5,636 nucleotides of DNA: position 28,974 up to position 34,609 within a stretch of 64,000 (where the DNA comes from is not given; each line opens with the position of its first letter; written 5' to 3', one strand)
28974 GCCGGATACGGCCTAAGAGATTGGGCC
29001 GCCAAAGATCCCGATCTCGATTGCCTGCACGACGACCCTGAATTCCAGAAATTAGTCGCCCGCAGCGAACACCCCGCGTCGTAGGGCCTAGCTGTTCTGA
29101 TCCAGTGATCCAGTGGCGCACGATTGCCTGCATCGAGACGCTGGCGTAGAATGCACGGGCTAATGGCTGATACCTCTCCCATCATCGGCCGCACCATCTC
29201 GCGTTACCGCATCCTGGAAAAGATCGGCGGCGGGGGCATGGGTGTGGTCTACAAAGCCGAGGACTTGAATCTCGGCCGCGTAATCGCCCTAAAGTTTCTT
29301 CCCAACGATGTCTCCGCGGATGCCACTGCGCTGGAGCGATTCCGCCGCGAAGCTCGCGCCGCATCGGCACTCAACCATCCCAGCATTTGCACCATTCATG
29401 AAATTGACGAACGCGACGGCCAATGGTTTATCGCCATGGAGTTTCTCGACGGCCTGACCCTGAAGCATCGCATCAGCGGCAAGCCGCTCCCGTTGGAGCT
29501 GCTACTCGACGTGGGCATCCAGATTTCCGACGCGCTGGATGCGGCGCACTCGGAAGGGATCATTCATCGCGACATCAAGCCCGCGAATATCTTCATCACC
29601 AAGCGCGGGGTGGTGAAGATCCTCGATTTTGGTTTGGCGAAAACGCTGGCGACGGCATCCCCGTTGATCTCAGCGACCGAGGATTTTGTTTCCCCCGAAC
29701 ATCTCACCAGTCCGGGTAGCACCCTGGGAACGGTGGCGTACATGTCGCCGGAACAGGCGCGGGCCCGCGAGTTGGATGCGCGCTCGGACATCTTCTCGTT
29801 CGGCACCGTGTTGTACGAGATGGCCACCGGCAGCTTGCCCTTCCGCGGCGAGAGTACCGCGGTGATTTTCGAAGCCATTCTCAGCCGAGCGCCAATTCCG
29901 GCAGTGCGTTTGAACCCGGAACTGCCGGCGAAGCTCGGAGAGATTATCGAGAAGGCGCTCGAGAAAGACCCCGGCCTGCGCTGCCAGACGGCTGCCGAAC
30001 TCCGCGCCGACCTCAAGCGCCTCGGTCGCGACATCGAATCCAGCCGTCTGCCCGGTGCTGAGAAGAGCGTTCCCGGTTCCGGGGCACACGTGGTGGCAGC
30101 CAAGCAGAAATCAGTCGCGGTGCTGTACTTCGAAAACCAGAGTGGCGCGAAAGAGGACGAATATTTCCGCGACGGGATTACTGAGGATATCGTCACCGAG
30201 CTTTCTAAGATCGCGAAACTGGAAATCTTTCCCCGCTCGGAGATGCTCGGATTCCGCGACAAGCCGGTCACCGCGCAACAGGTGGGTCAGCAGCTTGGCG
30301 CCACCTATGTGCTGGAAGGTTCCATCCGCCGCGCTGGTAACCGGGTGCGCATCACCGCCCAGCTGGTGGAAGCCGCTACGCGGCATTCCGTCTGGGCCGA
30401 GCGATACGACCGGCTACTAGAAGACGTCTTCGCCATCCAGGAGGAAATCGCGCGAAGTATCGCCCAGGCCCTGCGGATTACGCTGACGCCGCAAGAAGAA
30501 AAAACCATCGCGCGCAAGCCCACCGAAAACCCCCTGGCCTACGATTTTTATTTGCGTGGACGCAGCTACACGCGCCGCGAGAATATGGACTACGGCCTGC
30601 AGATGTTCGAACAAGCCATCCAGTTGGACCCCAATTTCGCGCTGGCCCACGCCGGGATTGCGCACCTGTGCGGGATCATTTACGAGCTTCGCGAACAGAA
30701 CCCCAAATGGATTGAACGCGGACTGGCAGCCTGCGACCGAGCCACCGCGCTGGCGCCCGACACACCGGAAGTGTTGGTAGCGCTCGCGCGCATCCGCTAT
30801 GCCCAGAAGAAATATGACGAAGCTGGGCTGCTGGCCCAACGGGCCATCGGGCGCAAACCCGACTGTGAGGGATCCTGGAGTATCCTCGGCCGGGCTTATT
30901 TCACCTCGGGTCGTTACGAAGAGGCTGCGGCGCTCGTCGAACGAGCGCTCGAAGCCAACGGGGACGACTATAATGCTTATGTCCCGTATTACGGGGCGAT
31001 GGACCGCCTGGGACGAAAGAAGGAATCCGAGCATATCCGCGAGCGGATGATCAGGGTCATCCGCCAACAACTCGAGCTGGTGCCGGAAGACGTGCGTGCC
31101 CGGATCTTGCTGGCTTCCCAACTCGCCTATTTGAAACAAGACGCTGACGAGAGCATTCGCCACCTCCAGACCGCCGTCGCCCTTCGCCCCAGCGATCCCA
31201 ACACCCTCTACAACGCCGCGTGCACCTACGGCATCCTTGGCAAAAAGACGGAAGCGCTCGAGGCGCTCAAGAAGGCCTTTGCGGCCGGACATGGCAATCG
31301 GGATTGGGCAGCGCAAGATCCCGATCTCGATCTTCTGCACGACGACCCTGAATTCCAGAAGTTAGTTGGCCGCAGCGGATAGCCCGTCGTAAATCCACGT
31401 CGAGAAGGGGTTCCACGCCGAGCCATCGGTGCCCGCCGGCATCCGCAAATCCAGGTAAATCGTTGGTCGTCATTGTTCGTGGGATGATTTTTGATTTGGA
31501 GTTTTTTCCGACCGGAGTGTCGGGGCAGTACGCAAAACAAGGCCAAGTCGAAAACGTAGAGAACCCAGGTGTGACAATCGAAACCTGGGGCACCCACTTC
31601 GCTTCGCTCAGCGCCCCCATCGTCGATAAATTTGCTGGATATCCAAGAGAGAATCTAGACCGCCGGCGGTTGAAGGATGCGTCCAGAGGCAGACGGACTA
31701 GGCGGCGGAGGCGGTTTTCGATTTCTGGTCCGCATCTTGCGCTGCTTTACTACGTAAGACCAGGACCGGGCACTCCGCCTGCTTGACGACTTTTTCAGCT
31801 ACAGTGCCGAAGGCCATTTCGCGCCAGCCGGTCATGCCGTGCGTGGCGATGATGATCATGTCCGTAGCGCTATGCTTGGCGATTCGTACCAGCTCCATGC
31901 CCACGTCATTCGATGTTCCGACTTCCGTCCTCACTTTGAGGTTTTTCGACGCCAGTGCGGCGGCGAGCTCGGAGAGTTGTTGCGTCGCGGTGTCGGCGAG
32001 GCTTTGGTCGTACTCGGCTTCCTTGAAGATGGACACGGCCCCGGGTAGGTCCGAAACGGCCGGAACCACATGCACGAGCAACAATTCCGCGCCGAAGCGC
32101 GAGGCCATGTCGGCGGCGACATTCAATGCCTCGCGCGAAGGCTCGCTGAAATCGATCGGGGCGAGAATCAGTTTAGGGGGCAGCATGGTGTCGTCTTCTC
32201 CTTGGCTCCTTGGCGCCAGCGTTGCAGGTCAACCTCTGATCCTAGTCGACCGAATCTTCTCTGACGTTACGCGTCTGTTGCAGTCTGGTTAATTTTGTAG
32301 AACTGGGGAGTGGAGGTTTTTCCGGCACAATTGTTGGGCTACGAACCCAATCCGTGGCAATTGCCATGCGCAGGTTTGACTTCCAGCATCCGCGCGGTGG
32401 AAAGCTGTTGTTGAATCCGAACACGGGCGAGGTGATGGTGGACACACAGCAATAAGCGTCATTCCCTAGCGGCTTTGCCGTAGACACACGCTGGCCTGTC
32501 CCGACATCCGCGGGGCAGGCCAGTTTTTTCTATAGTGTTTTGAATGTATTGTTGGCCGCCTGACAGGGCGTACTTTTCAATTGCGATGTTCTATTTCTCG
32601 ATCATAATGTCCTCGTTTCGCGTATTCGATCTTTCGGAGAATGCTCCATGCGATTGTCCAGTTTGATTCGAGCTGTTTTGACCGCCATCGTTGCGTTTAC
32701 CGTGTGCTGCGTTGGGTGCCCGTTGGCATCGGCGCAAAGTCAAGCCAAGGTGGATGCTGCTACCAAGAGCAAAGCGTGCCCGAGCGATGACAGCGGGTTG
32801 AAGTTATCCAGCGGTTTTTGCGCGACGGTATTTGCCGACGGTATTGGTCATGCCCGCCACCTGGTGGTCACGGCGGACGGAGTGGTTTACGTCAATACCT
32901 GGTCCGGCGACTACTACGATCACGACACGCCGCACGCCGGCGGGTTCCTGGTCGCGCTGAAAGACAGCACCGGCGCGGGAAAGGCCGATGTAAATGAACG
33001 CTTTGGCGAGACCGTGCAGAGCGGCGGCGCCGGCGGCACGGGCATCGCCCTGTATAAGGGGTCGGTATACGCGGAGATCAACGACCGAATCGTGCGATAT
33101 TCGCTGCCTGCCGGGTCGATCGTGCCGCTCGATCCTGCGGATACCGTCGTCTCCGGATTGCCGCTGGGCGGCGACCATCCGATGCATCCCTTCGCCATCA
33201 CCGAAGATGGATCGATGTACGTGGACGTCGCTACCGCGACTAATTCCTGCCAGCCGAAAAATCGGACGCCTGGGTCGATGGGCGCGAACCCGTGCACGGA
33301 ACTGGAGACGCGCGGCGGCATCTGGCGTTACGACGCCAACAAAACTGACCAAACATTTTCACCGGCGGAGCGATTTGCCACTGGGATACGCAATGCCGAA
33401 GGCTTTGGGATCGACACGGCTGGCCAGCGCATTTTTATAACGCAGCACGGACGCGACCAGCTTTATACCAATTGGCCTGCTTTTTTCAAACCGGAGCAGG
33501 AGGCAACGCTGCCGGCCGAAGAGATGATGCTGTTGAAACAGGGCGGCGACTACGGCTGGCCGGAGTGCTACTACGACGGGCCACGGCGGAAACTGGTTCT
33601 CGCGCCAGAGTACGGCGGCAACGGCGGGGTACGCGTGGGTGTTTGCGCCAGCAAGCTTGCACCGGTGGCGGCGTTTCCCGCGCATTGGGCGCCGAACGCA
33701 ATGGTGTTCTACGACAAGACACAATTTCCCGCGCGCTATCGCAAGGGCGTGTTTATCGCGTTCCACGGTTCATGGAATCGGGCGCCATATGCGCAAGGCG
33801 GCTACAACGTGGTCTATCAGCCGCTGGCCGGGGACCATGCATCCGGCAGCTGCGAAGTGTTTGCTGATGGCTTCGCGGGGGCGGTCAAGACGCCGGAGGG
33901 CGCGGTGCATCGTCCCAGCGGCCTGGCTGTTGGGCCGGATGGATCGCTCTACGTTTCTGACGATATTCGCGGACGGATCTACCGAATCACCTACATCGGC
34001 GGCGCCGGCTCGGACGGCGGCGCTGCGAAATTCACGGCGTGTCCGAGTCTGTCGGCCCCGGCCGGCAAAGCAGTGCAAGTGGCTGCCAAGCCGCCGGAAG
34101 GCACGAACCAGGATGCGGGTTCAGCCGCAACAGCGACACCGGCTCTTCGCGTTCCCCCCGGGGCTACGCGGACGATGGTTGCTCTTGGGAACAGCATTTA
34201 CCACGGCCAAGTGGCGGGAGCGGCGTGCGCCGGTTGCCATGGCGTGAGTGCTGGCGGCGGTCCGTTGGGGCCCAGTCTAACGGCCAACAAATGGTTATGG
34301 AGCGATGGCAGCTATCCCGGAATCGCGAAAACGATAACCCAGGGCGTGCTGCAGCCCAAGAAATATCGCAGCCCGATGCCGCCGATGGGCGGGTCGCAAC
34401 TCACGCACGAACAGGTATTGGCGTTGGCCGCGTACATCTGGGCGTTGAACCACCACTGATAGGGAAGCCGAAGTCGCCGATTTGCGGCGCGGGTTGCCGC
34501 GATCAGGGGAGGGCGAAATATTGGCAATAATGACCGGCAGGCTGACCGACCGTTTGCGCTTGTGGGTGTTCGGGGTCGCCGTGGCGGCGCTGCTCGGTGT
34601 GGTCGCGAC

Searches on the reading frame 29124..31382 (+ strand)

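Call 73: search_protein_families(library=pfam, proteins=[window:29124-31382:+], max_evalue=0.00001)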
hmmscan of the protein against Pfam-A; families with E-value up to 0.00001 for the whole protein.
window:29124-31382:+ (752 aa): 16 families
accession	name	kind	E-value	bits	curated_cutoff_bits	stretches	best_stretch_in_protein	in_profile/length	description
PF00069.31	Pkinase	-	1.8e-47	162.4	31.7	1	28-289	1-254/263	Protein kinase domain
PF07714.23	PK_Tyr_Ser-Thr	-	4.1e-31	108.7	23.1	1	30-288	3-250/258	Protein tyrosine and serine/threonine kinase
PF07719.23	TPR_2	-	3.8e-18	64.5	27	0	585-614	4-33/34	Tetratricopeptide repeat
PF00515.34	TPR_1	-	3.5e-15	55.5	27.8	0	475-505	4-34/34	Tetratricopeptide repeat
PF13181.12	TPR_8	-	4.7e-15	54.8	25.7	0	584-614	3-33/34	Tetratricopeptide repeat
PF14559.12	TPR_19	-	7.1e-13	49.1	25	1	560-618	3-60/68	Tetratricopeptide repeat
PF13431.12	TPR_17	-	7.4e-12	45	24.4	0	681-713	2-34/34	Tetratricopeptide repeat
PF13414.12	TPR_11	-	6.7e-11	42.1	26.8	0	669-702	5-38/42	TPR repeat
PF13424.12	TPR_12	-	3.4e-10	40.4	30.1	0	661-720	5-73/77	Tetratricopeptide repeat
PF12895.13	ANAPC3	-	4.7e-10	40.1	27.2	0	536-607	11-81/82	Anaphase-promoting complex, cyclosome, subunit 3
PF23914.1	TPR_CcmH_CycH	-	6.9e-10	39.4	42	1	577-691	45-154/158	Cytochrome c-type biogenesis protein H TPR domain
PF13428.12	TPR_14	-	3.6e-08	33.8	23.5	0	585-619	4-38/44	Tetratricopeptide repeat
PF13432.12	TPR_16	-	1.2e-07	32.4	32.7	0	571-614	20-63/65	Tetratricopeptide repeat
PF25063.1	ARM_TT21_C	-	5.9e-07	30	35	0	484-637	33-183/209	Tetratricopeptide repeat protein 21 C-terminal ARM domain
PF03109.22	ABC1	-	2.2e-06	27.4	22.9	1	64-176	111-218/244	ABC1 atypical kinase-like domain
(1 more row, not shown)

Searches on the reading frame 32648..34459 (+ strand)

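Call 73: search_protein_families(library=pfam, proteins=[window:32648-34459:+], max_evalue=0.00001)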
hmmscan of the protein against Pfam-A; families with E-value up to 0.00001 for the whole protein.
window:32648-34459:+ (603 aa): 3 families
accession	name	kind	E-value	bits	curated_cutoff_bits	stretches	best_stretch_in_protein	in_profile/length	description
PF13442.11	Cytochrome_CBB3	-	2.8e-09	37.6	27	1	524-597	11-68/68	Cytochrome C oxidase, cbb3-type, subunit III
PF00034.26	Cytochrom_C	-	6.5e-09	37.4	21.3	1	523-600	8-89/90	Cytochrome c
PF07995.17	GSDH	-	3.6e-08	33.5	25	1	176-370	113-275/332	Glucose / Sorbosone dehydrogenase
